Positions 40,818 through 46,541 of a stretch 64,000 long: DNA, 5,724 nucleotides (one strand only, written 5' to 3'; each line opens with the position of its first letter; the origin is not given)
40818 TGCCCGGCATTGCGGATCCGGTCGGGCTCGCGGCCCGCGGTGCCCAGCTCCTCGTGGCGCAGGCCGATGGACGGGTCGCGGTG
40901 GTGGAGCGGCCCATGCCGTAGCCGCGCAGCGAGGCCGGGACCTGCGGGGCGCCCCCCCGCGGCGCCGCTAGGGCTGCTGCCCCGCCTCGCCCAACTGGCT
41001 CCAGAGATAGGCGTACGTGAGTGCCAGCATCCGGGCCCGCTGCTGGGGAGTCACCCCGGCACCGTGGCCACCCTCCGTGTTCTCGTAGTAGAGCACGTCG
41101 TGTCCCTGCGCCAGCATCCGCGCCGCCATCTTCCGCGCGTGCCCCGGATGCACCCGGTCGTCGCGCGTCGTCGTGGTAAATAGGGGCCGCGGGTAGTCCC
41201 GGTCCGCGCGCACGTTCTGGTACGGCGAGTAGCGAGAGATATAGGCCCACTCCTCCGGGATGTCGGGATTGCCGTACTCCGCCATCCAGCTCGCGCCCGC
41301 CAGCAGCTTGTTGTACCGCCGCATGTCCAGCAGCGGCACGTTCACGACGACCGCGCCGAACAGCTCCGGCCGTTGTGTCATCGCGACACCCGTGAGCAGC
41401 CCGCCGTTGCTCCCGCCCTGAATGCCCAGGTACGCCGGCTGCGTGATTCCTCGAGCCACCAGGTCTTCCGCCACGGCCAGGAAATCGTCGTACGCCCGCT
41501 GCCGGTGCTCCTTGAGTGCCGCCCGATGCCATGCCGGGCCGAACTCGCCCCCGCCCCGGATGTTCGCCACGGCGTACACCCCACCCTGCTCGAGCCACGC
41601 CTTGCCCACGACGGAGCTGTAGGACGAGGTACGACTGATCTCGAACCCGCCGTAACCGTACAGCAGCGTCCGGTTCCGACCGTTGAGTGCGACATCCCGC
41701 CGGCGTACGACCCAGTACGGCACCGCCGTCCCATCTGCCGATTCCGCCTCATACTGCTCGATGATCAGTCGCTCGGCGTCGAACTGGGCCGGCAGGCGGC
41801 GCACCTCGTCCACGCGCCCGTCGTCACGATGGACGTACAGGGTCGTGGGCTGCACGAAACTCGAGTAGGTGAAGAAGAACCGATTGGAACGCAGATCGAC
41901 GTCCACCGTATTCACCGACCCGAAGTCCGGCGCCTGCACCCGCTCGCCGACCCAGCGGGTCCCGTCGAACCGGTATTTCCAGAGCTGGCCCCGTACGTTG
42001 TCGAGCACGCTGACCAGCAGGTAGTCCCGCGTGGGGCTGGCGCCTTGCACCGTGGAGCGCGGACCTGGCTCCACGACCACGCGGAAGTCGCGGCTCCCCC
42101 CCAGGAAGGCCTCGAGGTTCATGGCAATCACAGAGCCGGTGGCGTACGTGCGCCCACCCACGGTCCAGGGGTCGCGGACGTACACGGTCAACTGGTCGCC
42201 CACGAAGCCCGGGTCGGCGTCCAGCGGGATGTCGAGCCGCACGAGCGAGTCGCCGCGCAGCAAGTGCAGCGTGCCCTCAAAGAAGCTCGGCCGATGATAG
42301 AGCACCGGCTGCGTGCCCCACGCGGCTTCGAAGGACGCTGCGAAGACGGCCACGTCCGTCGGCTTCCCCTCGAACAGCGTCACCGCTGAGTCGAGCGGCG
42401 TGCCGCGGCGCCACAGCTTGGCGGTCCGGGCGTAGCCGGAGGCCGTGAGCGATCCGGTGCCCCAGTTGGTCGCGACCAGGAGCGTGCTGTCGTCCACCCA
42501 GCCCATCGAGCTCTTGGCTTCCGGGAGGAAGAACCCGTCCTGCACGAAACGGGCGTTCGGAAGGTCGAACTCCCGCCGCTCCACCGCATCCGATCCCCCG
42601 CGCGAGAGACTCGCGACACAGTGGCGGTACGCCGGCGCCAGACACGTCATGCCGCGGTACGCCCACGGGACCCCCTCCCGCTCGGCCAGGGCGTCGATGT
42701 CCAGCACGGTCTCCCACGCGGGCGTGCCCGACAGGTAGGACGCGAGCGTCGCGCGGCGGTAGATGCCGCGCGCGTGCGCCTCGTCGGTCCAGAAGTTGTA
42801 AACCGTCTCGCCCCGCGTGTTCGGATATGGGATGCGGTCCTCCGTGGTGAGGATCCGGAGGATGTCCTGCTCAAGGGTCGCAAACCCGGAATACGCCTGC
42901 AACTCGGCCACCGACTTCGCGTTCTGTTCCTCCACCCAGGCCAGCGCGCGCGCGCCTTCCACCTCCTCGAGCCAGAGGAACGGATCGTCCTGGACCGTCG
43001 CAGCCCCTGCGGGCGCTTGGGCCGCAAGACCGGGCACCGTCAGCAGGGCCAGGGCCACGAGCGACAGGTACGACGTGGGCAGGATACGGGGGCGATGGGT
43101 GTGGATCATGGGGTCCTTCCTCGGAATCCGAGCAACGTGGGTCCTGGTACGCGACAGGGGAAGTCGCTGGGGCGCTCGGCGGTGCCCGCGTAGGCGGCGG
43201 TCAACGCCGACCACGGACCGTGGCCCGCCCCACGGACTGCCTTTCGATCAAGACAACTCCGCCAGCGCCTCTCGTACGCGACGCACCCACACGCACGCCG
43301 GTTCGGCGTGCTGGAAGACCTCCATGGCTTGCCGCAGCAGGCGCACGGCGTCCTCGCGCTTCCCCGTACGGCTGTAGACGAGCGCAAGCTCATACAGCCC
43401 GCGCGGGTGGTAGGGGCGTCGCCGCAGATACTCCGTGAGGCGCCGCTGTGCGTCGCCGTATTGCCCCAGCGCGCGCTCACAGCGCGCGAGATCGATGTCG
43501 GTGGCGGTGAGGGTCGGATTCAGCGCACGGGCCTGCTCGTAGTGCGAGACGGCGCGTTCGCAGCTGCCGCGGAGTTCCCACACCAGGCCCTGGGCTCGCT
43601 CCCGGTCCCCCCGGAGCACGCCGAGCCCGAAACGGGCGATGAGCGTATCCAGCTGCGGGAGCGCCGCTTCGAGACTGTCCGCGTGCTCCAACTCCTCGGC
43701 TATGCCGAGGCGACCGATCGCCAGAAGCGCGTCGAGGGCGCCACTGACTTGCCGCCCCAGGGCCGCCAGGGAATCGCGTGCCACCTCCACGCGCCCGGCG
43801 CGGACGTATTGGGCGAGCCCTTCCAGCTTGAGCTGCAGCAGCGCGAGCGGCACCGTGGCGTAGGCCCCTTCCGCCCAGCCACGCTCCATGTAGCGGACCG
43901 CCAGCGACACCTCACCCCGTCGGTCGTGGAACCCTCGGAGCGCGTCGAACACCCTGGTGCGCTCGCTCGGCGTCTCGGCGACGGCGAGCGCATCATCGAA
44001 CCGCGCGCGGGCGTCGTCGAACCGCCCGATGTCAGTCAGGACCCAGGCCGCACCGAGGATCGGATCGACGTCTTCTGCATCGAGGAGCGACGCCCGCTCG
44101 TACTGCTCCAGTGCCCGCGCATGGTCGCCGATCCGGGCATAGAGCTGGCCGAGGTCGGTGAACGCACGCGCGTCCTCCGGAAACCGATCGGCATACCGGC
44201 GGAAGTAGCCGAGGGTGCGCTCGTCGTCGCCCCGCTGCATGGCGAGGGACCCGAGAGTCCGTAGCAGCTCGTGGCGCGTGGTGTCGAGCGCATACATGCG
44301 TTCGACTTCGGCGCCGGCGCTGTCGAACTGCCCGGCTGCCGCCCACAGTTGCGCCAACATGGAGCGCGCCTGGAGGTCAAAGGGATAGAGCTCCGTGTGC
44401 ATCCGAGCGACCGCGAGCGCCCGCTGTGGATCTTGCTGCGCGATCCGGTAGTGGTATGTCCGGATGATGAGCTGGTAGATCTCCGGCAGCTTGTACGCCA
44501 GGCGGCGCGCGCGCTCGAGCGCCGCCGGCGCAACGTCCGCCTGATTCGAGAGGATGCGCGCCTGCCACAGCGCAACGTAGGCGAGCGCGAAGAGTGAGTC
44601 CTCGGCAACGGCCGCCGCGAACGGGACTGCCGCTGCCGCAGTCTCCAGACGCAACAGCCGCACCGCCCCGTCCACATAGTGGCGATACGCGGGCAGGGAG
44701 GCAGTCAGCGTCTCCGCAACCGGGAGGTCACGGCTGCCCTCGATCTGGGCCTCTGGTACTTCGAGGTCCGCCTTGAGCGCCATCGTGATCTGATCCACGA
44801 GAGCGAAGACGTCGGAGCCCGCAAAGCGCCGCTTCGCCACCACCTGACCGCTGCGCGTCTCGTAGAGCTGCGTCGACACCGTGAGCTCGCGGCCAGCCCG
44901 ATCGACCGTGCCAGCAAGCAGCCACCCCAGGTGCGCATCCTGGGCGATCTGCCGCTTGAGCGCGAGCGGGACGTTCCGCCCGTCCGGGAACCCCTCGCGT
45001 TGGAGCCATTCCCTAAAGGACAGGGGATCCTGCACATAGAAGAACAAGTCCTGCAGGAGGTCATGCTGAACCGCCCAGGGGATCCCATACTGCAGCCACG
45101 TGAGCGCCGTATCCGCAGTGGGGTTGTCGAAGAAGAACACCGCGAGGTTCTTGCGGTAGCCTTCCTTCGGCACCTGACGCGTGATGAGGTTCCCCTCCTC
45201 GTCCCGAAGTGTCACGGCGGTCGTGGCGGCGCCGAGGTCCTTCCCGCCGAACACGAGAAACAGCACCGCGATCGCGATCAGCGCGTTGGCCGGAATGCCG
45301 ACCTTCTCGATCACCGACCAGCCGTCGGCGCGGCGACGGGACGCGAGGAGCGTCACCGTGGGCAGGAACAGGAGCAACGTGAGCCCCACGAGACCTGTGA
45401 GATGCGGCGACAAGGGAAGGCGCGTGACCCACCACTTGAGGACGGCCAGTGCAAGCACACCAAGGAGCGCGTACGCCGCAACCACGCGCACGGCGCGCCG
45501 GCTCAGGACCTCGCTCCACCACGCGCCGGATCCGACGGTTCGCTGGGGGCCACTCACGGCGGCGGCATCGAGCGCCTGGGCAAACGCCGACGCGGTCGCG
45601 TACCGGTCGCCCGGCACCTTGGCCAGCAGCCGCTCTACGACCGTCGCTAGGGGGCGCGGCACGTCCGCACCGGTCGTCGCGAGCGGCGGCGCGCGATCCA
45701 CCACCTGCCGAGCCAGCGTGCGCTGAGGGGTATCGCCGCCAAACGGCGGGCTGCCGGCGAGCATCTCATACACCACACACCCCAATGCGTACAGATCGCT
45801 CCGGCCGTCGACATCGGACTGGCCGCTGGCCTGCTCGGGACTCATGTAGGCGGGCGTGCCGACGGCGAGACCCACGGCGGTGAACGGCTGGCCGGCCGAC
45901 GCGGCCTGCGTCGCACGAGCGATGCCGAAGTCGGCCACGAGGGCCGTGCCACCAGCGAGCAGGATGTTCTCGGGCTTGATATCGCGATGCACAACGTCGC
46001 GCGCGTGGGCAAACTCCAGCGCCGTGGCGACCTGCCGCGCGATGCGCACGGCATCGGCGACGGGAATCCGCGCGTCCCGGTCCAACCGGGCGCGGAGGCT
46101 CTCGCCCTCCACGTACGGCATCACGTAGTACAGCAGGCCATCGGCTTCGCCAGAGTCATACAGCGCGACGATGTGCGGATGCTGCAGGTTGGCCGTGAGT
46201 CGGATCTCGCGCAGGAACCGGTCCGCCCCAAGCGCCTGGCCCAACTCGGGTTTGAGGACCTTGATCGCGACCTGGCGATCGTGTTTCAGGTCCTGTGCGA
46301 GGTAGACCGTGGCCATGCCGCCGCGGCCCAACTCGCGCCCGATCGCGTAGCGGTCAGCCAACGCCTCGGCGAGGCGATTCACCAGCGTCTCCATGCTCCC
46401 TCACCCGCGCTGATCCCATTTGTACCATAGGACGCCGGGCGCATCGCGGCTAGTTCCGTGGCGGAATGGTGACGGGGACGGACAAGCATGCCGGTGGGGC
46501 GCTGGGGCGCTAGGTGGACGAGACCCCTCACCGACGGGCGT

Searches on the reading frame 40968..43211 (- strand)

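Call 36: search_protein_families(library=pfam, proteins=[window:40968-43211:-], max_evalue=0.001)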
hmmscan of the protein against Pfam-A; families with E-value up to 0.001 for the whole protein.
window:40968-43211:- (747 aa): 2 families
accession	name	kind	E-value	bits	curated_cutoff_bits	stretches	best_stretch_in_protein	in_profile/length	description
PF00326.27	Peptidase_S9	-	3e-47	161.3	22.6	1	538-741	8-211/213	Prolyl oligopeptidase family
PF02897.21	Peptidase_S9_N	-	9.2e-37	127.2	24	2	74-293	18-235/414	Prolyl oligopeptidase, N-terminal beta-propeller domain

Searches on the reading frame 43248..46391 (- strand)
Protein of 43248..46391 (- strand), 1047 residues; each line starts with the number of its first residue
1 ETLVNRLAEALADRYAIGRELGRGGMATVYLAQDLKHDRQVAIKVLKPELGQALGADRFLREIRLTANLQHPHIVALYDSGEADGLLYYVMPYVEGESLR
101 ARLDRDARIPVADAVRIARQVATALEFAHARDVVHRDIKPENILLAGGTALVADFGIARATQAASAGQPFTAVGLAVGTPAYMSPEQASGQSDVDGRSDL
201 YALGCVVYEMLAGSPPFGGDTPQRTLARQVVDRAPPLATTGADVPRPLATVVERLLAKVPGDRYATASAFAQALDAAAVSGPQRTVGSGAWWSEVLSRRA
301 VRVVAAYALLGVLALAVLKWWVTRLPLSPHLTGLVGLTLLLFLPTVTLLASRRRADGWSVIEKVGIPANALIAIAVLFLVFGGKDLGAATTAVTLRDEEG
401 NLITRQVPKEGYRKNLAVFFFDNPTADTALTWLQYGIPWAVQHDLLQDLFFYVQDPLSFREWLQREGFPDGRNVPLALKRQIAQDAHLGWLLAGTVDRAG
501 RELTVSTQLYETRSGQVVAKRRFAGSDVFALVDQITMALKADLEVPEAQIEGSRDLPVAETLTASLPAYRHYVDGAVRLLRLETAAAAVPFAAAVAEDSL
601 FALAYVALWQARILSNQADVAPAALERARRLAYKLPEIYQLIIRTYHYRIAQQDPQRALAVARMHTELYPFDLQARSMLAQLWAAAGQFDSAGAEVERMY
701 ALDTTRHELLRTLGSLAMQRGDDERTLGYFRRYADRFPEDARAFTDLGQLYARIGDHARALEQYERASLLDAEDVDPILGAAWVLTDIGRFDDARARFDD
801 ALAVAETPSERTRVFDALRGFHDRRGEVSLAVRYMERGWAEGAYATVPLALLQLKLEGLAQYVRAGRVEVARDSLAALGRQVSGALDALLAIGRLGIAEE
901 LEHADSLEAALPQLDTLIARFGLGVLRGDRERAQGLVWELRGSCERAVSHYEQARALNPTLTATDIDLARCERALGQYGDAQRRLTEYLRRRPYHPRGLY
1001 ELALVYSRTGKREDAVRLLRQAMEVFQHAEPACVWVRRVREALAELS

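Call 36: search_protein_families(library=pfam, proteins=[window:43248-46391:-], max_evalue=0.001)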
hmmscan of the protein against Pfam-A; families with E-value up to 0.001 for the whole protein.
window:43248-46391:- (1047 aa): 18 families
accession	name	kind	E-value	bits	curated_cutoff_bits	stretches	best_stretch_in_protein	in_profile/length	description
PF00069.31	Pkinase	-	1.3e-50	172.7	31.7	1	15-270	1-258/263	Protein kinase domain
PF07714.23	PK_Tyr_Ser-Thr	-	1.2e-31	110.4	23.1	1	17-231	3-218/258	Protein tyrosine and serine/threonine kinase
PF07719.23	TPR_2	-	6.2e-13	48.2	27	0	741-771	1-31/34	Tetratricopeptide repeat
PF14559.12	TPR_19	-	2.7e-12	47.3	25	3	974-1027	3-56/68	Tetratricopeptide repeat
PF13424.12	TPR_12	-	6.2e-12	46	30.1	2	964-1027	5-76/77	Tetratricopeptide repeat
PF13428.12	TPR_14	-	1.7e-10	40.9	23.5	0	708-750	2-44/44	Tetratricopeptide repeat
PF00515.34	TPR_1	-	1.2e-08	34.8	27.8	0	741-769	1-29/34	Tetratricopeptide repeat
PF13176.12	TPR_7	-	4.3e-08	33.1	27.9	0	999-1024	2-27/36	Tetratricopeptide repeat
PF13431.12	TPR_17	-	1.2e-07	31.8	24.4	0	730-762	2-34/34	Tetratricopeptide repeat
PF13432.12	TPR_16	-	1.6e-07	32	32.7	2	712-767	2-57/65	Tetratricopeptide repeat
PF13181.12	TPR_8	-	2.5e-07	30.7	25.7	0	741-773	1-33/34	Tetratricopeptide repeat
PF13374.12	TPR_10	-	5.4e-06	26.7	27.5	0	1001-1026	7-32/42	Tetratricopeptide repeat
PF12895.13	ANAPC3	-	6e-06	26.9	27.2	0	738-799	20-80/82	Anaphase-promoting complex, cyclosome, subunit 3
PF23914.1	TPR_CcmH_CycH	-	3.5e-05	24.1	42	0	738-788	47-97/158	Cytochrome c-type biogenesis protein H TPR domain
PF13414.12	TPR_11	-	3.7e-05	23.8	26.8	0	748-776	1-29/42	TPR repeat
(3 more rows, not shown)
